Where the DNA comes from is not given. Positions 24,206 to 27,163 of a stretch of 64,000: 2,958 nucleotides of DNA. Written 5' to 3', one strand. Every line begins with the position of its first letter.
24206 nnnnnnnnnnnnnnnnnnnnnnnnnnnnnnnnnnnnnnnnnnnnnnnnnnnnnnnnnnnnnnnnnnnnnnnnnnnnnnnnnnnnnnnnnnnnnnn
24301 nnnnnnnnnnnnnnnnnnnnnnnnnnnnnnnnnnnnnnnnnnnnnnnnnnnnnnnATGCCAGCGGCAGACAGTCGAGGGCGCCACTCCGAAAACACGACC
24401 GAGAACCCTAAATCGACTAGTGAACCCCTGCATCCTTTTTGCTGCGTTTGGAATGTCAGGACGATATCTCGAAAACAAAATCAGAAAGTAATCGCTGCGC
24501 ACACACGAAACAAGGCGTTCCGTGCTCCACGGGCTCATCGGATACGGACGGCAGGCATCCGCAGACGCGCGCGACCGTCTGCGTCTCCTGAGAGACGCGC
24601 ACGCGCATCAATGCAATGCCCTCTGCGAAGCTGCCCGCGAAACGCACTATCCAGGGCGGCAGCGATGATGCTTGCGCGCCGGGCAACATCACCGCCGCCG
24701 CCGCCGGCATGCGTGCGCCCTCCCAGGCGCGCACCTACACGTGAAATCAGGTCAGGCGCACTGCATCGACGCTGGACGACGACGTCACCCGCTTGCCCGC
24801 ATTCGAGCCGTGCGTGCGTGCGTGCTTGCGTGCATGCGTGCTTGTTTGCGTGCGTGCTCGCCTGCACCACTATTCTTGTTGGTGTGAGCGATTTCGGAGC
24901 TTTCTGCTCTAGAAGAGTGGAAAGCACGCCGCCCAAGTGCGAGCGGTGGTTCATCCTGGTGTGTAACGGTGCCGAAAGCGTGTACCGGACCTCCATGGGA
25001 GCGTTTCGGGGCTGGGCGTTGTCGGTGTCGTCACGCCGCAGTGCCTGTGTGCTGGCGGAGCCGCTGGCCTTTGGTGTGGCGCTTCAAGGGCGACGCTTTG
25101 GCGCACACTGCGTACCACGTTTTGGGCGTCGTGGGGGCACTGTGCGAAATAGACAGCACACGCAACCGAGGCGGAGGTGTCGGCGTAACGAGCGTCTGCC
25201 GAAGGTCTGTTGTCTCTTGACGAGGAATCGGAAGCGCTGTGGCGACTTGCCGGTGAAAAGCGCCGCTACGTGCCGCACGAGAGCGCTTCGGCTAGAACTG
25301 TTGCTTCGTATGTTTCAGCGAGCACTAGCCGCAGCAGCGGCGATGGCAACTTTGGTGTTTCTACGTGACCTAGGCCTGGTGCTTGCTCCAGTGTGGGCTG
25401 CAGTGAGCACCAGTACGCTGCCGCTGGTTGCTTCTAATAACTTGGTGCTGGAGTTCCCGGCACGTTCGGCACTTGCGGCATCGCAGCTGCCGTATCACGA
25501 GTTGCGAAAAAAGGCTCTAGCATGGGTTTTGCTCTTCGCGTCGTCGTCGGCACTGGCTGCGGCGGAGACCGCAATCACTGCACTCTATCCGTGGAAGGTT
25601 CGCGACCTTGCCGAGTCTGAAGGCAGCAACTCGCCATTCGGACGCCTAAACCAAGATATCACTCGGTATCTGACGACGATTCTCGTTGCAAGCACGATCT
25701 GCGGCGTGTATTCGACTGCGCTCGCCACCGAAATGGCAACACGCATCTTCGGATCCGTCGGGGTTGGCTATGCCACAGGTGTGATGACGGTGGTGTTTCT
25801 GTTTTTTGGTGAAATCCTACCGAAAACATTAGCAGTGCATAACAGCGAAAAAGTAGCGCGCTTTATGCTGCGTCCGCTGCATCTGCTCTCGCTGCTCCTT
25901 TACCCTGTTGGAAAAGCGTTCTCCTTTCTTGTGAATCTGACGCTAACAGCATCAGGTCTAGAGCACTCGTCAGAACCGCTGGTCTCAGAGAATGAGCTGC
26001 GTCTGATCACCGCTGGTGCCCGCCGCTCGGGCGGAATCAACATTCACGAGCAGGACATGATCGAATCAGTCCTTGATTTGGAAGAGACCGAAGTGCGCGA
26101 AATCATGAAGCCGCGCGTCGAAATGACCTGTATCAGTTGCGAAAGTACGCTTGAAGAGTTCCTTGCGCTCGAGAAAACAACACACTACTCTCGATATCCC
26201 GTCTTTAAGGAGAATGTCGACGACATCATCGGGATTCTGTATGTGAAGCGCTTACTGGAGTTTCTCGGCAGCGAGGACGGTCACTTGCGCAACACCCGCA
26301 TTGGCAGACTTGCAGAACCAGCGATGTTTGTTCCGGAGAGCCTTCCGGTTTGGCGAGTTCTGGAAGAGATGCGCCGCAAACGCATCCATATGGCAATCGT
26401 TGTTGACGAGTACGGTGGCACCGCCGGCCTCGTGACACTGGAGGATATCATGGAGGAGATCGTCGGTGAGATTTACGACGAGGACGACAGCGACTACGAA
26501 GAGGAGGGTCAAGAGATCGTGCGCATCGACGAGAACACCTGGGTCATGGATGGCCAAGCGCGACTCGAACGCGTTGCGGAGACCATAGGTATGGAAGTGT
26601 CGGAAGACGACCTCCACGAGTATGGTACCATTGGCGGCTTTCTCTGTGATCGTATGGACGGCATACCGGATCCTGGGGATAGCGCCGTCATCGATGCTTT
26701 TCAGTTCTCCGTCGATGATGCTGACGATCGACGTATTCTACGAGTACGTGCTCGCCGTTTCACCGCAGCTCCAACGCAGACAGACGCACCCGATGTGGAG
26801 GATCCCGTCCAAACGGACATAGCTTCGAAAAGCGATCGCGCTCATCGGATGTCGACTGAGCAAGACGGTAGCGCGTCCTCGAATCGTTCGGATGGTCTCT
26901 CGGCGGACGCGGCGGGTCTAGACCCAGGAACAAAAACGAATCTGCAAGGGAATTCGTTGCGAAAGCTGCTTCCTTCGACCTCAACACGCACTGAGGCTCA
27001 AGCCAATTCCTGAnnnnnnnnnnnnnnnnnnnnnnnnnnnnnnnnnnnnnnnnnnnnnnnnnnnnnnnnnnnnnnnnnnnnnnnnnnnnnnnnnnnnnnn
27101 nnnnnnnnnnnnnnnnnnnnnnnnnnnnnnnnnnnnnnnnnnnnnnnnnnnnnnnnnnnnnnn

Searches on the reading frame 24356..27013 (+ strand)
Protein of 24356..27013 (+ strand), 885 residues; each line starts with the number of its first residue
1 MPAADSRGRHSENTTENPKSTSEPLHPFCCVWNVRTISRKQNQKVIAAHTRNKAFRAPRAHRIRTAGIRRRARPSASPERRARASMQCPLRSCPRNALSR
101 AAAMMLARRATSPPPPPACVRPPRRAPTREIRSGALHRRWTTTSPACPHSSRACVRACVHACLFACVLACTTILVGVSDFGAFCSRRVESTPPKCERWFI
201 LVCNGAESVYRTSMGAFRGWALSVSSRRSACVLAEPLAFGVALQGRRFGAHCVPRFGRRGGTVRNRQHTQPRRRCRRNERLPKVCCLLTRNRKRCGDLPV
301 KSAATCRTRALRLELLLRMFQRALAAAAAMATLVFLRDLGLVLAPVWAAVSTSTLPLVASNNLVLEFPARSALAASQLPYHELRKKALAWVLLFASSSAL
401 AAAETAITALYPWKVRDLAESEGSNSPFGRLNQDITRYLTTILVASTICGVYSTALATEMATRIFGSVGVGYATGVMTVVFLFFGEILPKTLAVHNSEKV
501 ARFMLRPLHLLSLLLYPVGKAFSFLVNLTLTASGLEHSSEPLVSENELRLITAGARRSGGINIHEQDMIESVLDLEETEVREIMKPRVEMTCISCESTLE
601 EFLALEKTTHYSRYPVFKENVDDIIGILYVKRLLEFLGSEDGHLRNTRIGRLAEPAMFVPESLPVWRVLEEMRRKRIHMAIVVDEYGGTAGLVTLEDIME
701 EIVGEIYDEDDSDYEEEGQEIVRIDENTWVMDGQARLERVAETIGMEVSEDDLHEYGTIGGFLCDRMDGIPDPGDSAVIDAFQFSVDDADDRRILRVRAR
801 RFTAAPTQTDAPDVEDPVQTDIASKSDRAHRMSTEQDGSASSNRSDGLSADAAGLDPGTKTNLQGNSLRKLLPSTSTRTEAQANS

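Call 27: search_protein_families(library=pfam, proteins=[window:24356-27013:+], max_evalue=0.001)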
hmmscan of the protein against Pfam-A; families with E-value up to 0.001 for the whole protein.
window:24356-27013:+ (885 aa): 3 families
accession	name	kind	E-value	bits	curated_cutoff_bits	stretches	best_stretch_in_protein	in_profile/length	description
PF01595.25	CNNM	-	3e-38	131.7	28.4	1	389-562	2-178/181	Cyclin M transmembrane N-terminal domain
PF03471.22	CorC_HlyC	-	6.2e-20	71.4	27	1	723-801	2-79/81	Transporter associated domain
PF00571.33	CBS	-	3.7e-15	56.4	24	1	654-703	7-56/57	CBS domain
